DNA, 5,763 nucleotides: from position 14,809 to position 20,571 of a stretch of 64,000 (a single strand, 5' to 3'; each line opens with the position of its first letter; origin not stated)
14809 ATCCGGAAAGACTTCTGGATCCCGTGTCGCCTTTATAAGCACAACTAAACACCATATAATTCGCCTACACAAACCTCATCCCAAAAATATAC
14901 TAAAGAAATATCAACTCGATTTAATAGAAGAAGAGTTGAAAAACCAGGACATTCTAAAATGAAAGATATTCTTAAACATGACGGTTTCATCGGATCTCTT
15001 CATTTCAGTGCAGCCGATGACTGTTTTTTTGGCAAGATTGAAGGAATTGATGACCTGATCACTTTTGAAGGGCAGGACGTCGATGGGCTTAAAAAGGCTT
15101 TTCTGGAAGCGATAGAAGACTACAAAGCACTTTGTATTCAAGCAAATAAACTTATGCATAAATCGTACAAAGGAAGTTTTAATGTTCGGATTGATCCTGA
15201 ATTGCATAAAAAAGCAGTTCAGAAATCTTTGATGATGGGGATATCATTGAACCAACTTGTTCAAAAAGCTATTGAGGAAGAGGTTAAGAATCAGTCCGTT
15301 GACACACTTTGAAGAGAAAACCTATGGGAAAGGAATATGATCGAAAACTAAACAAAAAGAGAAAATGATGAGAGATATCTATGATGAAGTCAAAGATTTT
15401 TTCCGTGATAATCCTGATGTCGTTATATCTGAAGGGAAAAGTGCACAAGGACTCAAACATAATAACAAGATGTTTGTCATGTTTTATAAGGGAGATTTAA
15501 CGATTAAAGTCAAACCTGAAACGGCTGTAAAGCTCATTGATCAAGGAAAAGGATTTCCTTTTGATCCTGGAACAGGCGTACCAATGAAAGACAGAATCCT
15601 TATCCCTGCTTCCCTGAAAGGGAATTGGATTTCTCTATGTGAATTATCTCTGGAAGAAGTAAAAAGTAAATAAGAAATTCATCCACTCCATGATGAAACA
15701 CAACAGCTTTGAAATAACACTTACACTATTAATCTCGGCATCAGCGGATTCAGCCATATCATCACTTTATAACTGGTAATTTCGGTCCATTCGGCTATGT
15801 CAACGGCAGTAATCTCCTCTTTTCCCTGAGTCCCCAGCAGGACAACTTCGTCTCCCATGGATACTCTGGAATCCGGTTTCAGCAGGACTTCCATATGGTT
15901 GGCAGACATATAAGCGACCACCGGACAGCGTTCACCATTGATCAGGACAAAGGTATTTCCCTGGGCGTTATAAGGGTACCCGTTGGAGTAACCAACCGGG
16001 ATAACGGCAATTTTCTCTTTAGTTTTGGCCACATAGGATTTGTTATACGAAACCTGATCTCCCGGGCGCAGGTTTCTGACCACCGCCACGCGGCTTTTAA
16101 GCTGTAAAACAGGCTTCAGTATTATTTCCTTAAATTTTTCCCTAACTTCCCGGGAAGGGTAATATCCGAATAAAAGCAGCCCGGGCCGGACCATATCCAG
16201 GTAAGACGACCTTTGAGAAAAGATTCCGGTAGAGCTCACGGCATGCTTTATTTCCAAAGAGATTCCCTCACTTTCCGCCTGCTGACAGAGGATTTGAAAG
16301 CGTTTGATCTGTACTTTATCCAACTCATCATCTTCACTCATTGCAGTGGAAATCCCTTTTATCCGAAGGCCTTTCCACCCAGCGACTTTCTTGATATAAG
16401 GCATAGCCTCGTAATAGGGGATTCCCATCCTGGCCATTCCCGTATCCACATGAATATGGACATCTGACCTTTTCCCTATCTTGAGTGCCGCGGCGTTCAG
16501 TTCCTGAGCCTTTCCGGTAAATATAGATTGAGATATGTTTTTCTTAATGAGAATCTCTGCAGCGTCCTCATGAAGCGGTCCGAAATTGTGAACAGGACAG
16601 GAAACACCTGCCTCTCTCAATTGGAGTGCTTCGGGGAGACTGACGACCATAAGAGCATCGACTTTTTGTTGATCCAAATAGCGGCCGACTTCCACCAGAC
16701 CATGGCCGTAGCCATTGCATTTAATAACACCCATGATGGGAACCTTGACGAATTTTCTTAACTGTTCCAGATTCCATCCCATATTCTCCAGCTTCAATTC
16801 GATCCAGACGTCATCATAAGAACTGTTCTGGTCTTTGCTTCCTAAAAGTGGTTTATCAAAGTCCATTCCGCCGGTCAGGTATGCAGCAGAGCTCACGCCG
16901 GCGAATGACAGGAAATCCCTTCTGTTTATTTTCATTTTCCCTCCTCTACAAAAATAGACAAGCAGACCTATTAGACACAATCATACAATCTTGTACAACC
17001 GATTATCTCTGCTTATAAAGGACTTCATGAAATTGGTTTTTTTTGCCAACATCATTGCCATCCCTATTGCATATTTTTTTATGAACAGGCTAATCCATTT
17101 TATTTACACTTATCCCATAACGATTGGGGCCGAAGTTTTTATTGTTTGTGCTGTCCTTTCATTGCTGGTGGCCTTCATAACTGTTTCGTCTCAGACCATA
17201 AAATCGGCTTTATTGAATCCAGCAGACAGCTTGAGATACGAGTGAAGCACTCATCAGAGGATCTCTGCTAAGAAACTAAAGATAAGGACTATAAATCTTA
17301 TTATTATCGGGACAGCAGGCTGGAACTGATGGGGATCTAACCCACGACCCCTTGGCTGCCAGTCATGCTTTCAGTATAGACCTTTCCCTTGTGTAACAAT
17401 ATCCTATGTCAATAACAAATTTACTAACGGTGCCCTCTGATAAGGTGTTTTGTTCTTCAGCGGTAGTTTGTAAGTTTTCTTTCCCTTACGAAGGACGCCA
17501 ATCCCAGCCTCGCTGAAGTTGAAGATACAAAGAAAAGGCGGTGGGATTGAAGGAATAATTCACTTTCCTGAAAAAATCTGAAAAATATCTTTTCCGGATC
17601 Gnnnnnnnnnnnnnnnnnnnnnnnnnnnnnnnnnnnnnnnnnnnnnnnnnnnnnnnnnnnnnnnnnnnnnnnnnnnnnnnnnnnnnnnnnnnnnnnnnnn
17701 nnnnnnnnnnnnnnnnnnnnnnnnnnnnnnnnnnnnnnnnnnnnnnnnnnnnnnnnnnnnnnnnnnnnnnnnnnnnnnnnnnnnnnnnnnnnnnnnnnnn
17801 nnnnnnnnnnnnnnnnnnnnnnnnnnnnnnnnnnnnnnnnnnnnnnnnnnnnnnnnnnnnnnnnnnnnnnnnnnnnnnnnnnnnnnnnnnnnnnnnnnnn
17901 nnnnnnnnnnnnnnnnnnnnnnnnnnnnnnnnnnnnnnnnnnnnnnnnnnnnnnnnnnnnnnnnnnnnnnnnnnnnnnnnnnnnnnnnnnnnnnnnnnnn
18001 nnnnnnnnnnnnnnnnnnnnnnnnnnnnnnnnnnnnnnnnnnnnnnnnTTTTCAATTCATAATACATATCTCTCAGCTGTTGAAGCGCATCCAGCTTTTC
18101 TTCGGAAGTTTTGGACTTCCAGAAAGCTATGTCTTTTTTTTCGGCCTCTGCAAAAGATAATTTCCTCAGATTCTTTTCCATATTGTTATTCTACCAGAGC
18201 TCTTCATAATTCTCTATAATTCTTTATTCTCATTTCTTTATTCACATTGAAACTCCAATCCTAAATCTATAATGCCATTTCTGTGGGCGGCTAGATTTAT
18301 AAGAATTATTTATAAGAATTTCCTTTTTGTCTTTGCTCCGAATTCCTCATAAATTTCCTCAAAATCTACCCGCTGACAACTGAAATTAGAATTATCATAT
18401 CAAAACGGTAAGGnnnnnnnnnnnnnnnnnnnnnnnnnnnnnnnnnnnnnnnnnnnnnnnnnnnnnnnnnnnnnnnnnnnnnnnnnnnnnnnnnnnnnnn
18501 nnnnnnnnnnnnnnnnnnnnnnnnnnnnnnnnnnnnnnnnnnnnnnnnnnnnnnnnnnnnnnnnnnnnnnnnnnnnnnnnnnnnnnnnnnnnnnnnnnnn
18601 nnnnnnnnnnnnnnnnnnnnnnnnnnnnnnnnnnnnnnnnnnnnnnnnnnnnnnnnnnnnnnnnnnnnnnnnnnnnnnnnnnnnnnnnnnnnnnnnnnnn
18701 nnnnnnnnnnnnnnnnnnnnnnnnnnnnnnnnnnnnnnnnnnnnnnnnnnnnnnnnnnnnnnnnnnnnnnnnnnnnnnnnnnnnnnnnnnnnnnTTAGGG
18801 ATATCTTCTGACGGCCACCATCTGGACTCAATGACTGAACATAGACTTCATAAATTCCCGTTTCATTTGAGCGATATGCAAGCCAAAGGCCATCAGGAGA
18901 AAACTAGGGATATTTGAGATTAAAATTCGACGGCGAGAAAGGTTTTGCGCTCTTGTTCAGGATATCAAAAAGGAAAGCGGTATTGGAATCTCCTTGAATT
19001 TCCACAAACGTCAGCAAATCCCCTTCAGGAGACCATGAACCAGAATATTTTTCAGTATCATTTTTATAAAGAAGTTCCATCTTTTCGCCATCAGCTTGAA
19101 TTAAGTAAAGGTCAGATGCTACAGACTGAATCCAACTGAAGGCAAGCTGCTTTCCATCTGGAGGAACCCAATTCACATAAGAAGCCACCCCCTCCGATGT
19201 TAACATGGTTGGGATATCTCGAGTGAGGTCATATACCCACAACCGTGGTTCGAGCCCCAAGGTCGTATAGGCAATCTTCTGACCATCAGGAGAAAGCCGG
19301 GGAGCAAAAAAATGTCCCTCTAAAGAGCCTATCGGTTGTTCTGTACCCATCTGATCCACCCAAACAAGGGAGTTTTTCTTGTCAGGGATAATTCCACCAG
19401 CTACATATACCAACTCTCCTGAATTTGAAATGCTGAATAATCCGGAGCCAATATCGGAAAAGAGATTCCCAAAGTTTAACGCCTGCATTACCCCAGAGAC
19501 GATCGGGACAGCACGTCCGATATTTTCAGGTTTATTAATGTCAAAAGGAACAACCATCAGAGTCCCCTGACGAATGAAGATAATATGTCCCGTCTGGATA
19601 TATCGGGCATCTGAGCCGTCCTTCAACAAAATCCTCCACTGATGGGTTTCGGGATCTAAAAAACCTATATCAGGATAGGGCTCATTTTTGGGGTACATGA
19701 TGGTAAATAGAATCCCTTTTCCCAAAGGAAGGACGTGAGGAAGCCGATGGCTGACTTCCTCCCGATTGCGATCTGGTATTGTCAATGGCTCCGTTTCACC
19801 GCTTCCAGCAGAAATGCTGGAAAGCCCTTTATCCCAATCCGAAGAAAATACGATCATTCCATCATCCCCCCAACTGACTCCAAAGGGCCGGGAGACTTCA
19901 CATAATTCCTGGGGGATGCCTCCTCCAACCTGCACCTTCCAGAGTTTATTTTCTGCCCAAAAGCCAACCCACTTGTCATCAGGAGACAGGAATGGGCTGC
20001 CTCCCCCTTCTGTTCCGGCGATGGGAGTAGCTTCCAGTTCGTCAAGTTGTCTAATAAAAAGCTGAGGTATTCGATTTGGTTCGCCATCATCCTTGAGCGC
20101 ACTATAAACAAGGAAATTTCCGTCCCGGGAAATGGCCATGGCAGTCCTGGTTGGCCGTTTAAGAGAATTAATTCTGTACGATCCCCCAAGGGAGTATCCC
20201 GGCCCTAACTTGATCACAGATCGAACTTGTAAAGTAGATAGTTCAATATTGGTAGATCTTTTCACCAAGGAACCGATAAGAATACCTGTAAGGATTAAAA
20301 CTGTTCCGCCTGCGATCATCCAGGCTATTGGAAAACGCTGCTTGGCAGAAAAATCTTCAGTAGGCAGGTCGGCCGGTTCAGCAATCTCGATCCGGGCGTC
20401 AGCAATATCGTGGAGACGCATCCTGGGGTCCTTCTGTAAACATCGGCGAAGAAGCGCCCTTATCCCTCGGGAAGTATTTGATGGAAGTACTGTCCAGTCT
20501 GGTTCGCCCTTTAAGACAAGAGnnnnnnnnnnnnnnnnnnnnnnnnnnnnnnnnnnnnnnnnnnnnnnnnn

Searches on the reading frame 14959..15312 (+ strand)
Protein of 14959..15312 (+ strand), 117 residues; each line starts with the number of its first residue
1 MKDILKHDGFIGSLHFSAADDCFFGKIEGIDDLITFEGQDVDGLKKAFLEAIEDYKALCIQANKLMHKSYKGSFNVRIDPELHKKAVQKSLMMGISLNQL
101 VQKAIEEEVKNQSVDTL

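Call 24: search_protein_families(library=pfam, proteins=[window:14959-15312:+], max_evalue=0.01)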
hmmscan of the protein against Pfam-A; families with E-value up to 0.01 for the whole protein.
window:14959-15312:+ (117 aa): 1 family
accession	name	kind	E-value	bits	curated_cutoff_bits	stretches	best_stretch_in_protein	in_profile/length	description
PF05534.18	HicB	-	3.2e-14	53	21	1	57-105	3-51/51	HicB family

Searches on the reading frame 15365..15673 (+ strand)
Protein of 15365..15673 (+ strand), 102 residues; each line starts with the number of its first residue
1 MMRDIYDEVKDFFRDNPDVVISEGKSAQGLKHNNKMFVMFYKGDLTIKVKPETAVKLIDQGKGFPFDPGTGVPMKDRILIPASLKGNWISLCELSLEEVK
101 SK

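Call 24: search_protein_families(library=pfam, proteins=[window:15365-15673:+], max_evalue=0.01)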
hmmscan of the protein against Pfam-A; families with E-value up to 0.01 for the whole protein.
window:15365-15673:+ (102 aa): 2 families
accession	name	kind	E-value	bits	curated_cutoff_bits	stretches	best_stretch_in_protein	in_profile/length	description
PF04237.18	YjbR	-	0.00018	22.5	30.1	1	28-91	16-68/88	YjbR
PF04993.18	TfoX_N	-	0.00087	19.8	30.1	1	28-69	18-58/91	TfoX N-terminal domain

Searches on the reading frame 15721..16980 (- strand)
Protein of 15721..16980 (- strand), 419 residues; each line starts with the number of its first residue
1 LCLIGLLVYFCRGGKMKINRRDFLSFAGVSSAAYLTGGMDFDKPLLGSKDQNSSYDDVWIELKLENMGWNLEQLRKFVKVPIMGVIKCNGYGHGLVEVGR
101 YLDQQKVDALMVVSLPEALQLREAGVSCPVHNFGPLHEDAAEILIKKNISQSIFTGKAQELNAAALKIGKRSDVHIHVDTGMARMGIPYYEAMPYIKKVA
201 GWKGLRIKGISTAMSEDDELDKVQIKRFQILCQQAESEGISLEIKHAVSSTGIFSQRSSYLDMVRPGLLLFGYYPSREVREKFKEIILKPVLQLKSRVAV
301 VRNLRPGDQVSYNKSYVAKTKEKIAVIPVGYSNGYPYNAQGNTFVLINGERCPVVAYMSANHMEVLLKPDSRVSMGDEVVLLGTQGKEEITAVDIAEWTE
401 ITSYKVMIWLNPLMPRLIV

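Call 24: search_protein_families(library=pfam, proteins=[window:15721-16980:-], max_evalue=0.01)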
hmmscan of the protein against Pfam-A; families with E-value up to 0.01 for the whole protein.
window:15721-16980:- (419 aa): 2 families
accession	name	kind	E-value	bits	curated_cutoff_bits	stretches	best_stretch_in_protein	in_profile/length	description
PF01168.26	Ala_racemase_N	-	4e-47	161.2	24.1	1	64-275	3-220/220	Alanine racemase, N-terminal domain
PF00842.27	Ala_racemase_C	-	6.5e-31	107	25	1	291-417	1-126/127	Alanine racemase, C-terminal domain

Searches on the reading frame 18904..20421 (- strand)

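Call 24: search_protein_families(library=pfam, proteins=[window:18904-20421:-], max_evalue=0.01)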
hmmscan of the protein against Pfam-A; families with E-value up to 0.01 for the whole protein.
window:18904-20421:- (505 aa): 1 family
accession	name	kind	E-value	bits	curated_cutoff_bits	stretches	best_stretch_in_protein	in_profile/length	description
PF07676.18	PD40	-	2.9e-10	40.3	20.9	1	365-386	5-26/38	WD40-like Beta Propeller Repeat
